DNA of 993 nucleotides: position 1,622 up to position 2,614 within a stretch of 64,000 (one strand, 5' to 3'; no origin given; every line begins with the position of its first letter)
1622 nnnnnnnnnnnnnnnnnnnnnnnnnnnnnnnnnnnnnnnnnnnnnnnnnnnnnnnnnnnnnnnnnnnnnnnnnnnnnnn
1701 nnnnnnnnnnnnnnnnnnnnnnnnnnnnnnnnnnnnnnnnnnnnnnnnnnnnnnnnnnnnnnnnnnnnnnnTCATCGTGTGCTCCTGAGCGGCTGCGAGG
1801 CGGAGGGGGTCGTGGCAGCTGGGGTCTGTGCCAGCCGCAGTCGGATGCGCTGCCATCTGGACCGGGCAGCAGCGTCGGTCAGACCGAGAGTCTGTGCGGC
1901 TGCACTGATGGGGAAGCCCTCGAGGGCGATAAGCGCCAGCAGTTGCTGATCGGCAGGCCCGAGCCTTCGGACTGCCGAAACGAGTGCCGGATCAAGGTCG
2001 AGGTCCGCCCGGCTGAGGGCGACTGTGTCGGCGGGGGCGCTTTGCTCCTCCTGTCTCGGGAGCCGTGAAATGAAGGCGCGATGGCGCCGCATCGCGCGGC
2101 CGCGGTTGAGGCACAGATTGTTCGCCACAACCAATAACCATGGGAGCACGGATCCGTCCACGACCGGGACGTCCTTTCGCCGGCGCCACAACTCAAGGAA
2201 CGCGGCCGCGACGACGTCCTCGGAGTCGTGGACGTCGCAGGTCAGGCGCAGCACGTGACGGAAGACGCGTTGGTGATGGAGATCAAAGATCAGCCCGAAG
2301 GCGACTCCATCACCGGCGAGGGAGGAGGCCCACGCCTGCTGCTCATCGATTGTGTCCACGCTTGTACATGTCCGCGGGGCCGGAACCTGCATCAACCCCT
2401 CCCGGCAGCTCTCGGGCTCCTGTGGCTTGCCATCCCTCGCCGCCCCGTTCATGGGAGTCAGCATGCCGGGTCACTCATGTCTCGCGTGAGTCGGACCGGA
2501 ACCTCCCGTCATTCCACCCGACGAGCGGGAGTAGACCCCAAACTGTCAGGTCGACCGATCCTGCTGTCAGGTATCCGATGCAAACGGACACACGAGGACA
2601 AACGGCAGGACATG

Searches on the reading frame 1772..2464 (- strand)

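Call 72: search_protein_families(library=pfam, proteins=[window:1772-2464:-], max_evalue=0.0001)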
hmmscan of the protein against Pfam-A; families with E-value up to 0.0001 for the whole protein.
window:1772-2464:- (230 aa): 2 families
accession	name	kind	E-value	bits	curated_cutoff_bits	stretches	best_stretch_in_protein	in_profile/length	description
PF04542.20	Sigma70_r2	-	7.8e-10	38.9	24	1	60-126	2-69/71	Sigma-70 region 2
PF08281.18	Sigma70_r4_2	-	8.4e-06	25.8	25.7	1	161-211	4-54/54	Sigma-70, region 4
